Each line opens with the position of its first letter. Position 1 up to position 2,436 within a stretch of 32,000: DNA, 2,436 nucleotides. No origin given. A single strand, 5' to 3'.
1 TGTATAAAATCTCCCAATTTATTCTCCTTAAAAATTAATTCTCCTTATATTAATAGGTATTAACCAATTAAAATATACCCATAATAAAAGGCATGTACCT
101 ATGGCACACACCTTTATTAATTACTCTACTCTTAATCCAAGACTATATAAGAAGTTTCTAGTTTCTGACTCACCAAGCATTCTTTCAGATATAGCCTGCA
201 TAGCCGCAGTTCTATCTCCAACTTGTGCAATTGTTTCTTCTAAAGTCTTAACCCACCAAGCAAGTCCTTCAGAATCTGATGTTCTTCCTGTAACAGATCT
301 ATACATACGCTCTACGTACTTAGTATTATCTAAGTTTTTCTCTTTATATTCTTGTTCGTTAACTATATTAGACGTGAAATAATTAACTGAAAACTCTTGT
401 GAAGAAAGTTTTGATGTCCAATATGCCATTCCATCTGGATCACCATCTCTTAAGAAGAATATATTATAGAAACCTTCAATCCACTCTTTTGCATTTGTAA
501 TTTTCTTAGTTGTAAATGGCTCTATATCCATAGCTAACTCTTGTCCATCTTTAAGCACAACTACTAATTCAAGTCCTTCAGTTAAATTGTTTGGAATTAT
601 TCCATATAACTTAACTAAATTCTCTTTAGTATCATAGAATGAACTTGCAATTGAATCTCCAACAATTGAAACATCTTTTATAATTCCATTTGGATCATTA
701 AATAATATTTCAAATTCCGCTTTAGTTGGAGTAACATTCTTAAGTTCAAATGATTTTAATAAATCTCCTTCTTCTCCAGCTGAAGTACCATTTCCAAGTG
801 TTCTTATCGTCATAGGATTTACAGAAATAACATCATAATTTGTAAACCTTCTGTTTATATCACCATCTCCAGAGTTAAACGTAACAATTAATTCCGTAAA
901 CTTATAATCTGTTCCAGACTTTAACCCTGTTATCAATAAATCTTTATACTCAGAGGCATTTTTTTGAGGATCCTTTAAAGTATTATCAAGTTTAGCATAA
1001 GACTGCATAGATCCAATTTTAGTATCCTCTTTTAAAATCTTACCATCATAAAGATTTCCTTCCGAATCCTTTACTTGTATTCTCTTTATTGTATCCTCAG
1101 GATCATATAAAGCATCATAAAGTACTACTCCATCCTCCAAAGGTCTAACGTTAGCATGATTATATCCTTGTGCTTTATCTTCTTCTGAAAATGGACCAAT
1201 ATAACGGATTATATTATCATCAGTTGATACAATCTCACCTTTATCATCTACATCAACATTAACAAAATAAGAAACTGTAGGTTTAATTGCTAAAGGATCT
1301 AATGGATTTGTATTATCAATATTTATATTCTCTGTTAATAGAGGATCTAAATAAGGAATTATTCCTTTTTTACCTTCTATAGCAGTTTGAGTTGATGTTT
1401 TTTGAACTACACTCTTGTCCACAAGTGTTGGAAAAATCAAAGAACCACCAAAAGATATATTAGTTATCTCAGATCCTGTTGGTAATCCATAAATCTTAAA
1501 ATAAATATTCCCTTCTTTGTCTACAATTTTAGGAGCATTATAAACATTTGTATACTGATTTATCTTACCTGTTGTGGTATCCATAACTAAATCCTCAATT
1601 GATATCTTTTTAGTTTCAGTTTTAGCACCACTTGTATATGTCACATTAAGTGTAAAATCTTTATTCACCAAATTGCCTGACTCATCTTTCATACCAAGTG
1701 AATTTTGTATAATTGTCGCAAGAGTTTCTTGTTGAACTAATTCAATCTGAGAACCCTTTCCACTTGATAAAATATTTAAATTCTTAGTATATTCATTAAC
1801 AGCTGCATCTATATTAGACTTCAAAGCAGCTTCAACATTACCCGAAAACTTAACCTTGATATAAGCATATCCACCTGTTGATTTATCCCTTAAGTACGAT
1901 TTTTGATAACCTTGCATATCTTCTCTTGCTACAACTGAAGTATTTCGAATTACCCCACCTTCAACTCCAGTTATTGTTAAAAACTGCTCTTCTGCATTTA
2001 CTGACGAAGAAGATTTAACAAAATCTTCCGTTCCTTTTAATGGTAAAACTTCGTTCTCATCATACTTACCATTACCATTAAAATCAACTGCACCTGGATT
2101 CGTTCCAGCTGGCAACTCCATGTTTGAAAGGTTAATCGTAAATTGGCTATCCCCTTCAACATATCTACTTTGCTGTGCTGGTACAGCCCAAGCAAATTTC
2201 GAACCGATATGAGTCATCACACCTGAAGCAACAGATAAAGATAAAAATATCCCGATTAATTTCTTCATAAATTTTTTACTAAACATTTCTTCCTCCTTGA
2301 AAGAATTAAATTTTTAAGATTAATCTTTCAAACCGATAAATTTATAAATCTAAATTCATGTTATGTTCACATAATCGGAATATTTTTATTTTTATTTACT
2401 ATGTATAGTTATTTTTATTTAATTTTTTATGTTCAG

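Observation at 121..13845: Three paralogous exported proteins ending in DUF4214-type repeats, next to a lone rmlB and a GT2-TPR glycosyltransferase: candidate uncharacterised surface-layer/glycoprotein system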

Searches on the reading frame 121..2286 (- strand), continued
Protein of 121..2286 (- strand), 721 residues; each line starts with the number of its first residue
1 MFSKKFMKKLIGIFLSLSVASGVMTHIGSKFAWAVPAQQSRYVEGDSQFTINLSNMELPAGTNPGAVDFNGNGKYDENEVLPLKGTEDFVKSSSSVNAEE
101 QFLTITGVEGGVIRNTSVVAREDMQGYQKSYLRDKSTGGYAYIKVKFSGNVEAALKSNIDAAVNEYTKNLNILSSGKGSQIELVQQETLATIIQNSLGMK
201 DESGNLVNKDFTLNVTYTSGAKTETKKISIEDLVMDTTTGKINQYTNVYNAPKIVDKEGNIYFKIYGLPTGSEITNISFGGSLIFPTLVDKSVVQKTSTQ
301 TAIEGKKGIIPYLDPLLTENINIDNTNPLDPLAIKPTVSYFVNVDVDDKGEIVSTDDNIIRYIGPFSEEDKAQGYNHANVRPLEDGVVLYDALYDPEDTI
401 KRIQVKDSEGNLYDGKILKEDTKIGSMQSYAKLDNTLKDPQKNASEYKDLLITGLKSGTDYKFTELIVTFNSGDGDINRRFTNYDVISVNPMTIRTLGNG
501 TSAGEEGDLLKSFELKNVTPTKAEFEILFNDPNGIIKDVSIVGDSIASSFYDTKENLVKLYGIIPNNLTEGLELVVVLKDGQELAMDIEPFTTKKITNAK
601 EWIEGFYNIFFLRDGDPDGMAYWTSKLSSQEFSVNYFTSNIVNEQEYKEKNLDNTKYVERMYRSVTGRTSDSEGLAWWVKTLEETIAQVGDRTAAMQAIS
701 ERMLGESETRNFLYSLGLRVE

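Call 65: search_protein_families(library=ncbifam, proteins=[L003:1661-2503:+, L001:12270-13166:+, L001:13336-14319:+, L003:6711-8579:+, L001:15086-18199:+], max_evalue=0.01)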
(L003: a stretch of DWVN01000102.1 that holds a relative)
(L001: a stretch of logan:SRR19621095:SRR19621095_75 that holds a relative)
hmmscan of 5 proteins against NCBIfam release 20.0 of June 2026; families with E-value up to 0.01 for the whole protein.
L003:1661-2503:+ (280 aa): 14 families
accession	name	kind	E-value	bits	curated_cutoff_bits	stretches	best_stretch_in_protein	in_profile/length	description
TIGR01214.1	rmlD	equivalog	4.4e-76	255.7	224.05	1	2-277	2-284/285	dTDP-4-dehydrorhamnose reductase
NF007440.0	PRK09987.1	equivalog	5.8e-42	144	308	1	2-278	3-293/299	dTDP-4-dehydrorhamnose reductase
TIGR01181.1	dTDP_gluc_dehyt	equivalog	2.3e-12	46.6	365.1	1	34-153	57-179/321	dTDP-glucose 4,6-dehydratase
TIGR02197.1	heptose_epim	equivalog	8.4e-11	41.6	274.6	1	34-137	47-151/316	ADP-glyceromanno-heptose 6-epimerase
TIGR01179.1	galE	equivalog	2.4e-10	39.8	262.3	1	32-132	52-153/332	UDP-glucose 4-epimerase GalE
TIGR01746.1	Thioester-redct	subfamily_domain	2.5e-09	36.8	213.35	1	49-130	87-170/371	thioester reductase domain-containing protein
NF042423.1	oxyalk_red_Shew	equivalog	9.1e-08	31.5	580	1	2-169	11-193/331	2-alkyl-3-oxoalkanoate reductase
NF043036.1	ErythonDh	equivalog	1.9e-07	30.6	325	1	32-134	57-159/321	D-erythronate dehydrogenase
NF047350.1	aureusi_NRPS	equivalog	6.9e-05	19.9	2500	1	46-102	2104-2157/2373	aureusimine non-ribosomal peptide synthetase AusA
NF047922.1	GDPFucSynFcl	equivalog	0.001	18.6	500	1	2-60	5-63/308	GDP-L-fucose synthase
TIGR02622.1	CDP_4_6_dhtase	equivalog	0.0016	17.6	278.45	1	34-144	61-173/352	CDP-glucose 4,6-dehydratase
TIGR03589.1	PseB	equivalog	0.0065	15.5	407.75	0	49-132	73-143/324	UDP-N-acetylglucosamine 4,6-dehydratase (inverting)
NF007490.0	PRK10084.1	subfamily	0.0082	15.2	649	0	33-115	56-147/361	dTDP-glucose 4,6-dehydratase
NF007582.0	PRK10217.1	equivalog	0.0096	15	698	0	33-90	57-114/355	dTDP-glucose 4,6-dehydratase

L001:12270-13166:+ (298 aa): 0 families

L001:13336-14319:+ (327 aa): 24 families
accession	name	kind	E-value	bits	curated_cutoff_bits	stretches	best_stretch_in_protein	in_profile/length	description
NF007482.0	PRK10073.1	equivalog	1.7e-28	99.6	423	1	3-118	6-121/334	glycosyltransferase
NF047683.1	TeichurnBiosyTuaG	equivalog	2.7e-26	92.7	400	1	2-114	5-118/252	teichuronic acid biosynthesis protein TuaG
NF053739.1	GlytfEpsEBac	equivalog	3e-25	88.7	450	1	5-209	3-204/265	glycosyltransferase EpsE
TIGR03937.1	PgaC_IcaA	equivalog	3.8e-18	65.6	422.3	1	3-94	45-137/407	poly-beta-1,6-N-acetyl-D-glucosamine synthase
TIGR04283.1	glyco_like_mftF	equivalog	4.7e-13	49.2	182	1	5-203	1-181/221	TIGR04283 family arsenosugar biosynthesis glycosyltransferase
NF041875.1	EPS_EpsD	equivalog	8.9e-13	48.3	370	1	5-93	1-90/325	exopolysaccharide biosynthesis glycosyltransferase EpsD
TIGR03111.1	glyc2_xrt_Gpos1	hypoth_equivalog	2.3e-12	46.5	363.95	1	5-94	51-143/439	TIGR03111 family XrtG-associated glycosyltransferase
NF047588.1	GlcsyltransPgfSStrep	equivalog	2.1e-11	43.6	500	1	5-143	3-143/308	glycosyltransferase PgfS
NF050050.1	ProtGlycPglI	equivalog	8.7e-11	41.7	500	1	4-115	3-116/306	GalNAc(5)-diNAcBac-PP-undecaprenol beta-1,3-glucosyltransferase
NF041394.1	GtaseAglG_Halo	equivalog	2.1e-10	40.4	440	1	5-98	3-98/304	glucosyl-dolichyl phosphate glucuronosyltransferase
NF007453.0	PRK10018.1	equivalog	1.8e-09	37.7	382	1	3-96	6-100/280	colanic acid biosynthesis glycosyltransferase WcaA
NF007986.1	PRK10714.1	equivalog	2e-09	36.9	529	1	5-119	8-126/316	undecaprenyl-phosphate 4-deoxy-4-formamido-L-arabinose transferase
TIGR04017.1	WcaA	equivalog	6.3e-09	35.8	495.75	1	3-95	5-98/279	colanic acid biosynthesis glycosyltransferase WcaA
NF038302.1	EPS_HpsE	equivalog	1e-08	34.6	300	1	5-95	3-99/307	hormogonium polysaccharide biosynthesis glycosyltransferase HpsE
TIGR04009.1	wcaE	equivalog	1.1e-08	34.7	369.2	1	5-131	3-132/248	colanic acid biosynthesis glycosyltransferase WcaE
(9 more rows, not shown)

L003:6711-8579:+ (622 aa): 0 families

L001:15086-18199:+ (1037 aa): 1 family
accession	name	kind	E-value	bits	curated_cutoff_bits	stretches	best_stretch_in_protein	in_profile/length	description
NF053582.1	motif_MiiA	domain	0.0066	16.1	24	1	130-142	7-19/27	MiiA motif-containing surface protein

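Call 66: search_protein_families(library=pfam, proteins=[L003:1661-2503:+, L001:12270-13166:+, L001:13336-14319:+, L003:6711-8579:+, L001:15086-18199:+], max_evalue=0.01)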
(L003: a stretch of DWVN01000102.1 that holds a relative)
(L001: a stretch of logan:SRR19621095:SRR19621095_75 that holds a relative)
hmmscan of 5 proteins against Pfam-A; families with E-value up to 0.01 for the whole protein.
L003:1661-2503:+ (280 aa): 6 families
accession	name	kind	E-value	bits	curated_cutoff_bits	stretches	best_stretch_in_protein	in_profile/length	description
PF04321.23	RmlD_sub_bind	-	4.4e-75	252.8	27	1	2-279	3-286/287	RmlD substrate binding domain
PF01370.27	Epimerase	-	8.6e-22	78.2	20.9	1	2-164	1-187/240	NAD dependent epimerase/dehydratase family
PF16363.11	GDP_Man_Dehyd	-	2.8e-13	50.5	27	1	30-233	55-274/332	GDP-mannose 4,6 dehydratase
PF07993.18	NAD_binding_4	-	2.2e-11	43.8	20.1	1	49-152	87-209/258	Male sterility protein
PF02719.21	Polysacc_synt_2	-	4.6e-10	39.6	20.2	1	35-137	62-151/293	Polysaccharide biosynthesis protein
PF01073.25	3Beta_HSD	-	3.9e-08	33.1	22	1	33-227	51-270/280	3-beta hydroxysteroid dehydrogenase/isomerase family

L001:12270-13166:+ (298 aa): 0 families

L001:13336-14319:+ (327 aa): 3 families
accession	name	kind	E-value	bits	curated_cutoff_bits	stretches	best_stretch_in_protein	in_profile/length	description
PF00535.33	Glycos_transf_2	-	1.1e-34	120.3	23.3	1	6-170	1-166/168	Glycosyl transferase family 2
PF13641.12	Glyco_tranf_2_3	-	1.2e-13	52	27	1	5-204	3-208/230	Glycosyltransferase like family 2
PF10111.15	Glyco_tranf_2_2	-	1.1e-05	25.6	27.3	1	6-106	1-105/276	Glycosyltransferase like family 2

L003:6711-8579:+ (622 aa): 2 families
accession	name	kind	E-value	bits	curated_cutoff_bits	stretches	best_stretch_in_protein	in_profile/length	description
PF05711.17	TylF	-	2.3e-22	79.9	23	1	433-600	74-244/264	Macrocin-O-methyltransferase (TylF)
PF13578.12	Methyltransf_24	-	4.3e-06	28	26.3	1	456-583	2-105/105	Methyltransferase domain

L001:15086-18199:+ (1037 aa): 3 families
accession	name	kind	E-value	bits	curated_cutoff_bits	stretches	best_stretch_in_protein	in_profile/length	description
PF13946.11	DUF4214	-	1.7e-09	38.1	23.2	2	917-966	21-70/72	Domain of unknown function (DUF4214)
PF08428.16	Rib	-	0.00074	20.6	27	1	116-144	43-68/76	Rib domain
PF18957.6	RibLong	-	0.0033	18.6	27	0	116-147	58-89/93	Long Rib domain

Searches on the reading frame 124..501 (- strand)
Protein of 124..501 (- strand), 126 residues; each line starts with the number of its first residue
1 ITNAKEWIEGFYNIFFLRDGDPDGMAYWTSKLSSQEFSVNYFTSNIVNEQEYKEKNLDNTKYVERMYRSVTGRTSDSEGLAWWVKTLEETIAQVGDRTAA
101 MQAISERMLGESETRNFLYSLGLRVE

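Call 75: search_solved_structures(query=A4, max_evalue=10, show_alignments=2)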
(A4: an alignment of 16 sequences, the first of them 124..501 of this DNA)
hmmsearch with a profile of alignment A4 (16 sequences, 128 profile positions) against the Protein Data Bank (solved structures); distinct sequences matched with E-value up to 10: 37.
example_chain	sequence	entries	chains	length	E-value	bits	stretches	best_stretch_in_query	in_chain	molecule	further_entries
7eyd_09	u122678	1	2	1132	6e-16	61.9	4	10-103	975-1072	Phycobiliprotein ApcE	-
8imi_0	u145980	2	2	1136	1.8e-14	57.1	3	4-68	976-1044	ApcE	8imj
7vea_aM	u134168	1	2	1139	1.3e-12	51.1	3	5-61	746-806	Phycobiliprotein ApcE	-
8imk_1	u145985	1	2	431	2.5e-08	37.3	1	4-82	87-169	ApcH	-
8wql_BB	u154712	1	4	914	4.5e-08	36.4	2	10-60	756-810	LCM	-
7sc7_BD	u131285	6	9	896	8e-08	35.6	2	4-65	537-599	Phycobiliprotein ApcE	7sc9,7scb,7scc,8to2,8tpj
9k9w_j5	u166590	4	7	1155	7.4e-07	32.5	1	10-58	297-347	Phycobiliprotein ApcE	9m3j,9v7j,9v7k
8imn_5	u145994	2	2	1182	7.6e-07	32.5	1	3-66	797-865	CpcN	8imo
7ext_03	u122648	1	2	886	9.5e-07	32.2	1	3-70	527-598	Phycobiliprotein ApcE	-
2ky4_A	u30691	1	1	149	1.1e-05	28.7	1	6-61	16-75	Phycobilisome linker polypeptide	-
9wg7_N2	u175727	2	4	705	1.2e-05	28.6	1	3-68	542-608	Phycobiliprotein ApcE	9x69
9i1r_K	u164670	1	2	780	0.0001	25.6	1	8-69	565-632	Phycobiliprotein ApcE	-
7y4l_63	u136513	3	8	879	0.0016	21.8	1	4-60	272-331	Phycobiliprotein ApcE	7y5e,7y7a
6kgx_YH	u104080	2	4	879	0.0017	21.6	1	4-60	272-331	Phycobilisome linker polypeptide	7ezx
3ohw_B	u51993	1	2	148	0.0027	21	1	6-58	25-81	Phycobilisome LCM core-membrane linker polypeptide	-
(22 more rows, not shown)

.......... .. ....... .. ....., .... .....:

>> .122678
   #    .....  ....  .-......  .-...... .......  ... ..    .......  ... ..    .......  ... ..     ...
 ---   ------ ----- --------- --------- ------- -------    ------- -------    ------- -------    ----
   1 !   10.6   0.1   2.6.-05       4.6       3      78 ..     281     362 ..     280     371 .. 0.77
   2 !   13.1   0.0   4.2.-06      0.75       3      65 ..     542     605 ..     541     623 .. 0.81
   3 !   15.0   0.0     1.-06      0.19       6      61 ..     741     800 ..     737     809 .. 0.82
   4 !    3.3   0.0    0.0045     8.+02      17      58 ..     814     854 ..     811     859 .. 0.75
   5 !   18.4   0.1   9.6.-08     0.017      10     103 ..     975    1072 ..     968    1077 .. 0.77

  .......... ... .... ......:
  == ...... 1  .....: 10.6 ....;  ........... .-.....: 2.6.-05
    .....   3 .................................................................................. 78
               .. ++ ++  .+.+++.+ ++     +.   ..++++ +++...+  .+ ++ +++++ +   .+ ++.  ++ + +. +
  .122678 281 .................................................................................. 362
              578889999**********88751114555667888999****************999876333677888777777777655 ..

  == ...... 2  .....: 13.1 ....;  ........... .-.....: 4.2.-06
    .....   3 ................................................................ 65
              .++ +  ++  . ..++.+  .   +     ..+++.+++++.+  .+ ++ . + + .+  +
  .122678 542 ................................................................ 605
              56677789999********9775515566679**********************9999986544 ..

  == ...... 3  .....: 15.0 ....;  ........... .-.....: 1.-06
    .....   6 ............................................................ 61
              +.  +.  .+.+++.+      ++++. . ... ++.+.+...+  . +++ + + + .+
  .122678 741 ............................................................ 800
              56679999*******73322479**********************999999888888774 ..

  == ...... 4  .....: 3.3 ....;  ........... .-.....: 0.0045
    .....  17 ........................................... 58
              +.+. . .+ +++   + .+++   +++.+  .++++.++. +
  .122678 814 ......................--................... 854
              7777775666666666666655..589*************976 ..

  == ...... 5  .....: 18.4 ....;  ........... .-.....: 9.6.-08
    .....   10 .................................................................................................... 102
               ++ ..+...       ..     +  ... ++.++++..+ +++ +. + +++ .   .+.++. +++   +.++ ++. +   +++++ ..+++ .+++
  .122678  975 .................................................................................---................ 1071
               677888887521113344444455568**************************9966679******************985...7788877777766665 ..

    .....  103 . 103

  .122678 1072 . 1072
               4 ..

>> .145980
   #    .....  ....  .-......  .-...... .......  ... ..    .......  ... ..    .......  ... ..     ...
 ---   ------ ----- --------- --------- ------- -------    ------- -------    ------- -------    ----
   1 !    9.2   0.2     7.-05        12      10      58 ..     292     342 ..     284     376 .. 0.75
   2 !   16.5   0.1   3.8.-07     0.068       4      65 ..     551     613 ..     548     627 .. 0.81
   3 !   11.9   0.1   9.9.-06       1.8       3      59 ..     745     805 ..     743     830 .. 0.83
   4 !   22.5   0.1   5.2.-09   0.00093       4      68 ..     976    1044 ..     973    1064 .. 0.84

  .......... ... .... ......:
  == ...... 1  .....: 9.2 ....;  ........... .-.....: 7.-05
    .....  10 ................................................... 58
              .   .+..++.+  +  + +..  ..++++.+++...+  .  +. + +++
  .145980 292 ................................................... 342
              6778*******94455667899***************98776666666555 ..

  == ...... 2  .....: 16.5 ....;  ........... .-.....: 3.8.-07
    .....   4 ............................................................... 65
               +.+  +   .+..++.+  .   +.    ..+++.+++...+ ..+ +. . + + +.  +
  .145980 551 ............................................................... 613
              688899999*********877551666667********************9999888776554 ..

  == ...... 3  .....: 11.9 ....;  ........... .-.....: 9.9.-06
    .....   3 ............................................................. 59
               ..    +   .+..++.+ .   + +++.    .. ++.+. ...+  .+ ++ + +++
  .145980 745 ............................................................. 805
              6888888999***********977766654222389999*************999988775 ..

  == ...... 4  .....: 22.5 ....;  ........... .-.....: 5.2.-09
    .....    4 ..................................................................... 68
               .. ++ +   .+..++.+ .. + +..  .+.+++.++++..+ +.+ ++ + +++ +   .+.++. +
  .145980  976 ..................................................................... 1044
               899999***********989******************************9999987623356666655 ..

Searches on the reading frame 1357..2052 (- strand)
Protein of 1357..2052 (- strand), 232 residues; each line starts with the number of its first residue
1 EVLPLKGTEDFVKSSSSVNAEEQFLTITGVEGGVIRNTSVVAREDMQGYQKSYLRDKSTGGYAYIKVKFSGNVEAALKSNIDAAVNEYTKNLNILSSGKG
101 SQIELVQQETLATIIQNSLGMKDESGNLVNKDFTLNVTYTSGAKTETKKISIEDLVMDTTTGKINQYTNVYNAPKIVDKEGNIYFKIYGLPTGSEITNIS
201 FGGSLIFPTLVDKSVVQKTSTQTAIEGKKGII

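Call 86: search_protein_representatives(protein=window:1357-2052:-)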
Query: 232 residues. Proteins with E-value up to 0.001 (for the whole library): 4; up to 1e-10: 4; up to 1e-30: 1. The best 4 are listed.
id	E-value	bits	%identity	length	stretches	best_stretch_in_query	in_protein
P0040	1.3e-83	296.0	62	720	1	1-232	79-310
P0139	6.2e-13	65.2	80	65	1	42-85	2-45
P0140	1.1e-11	61.2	33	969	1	14-202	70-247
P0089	5.9e-11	58.8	32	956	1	14-215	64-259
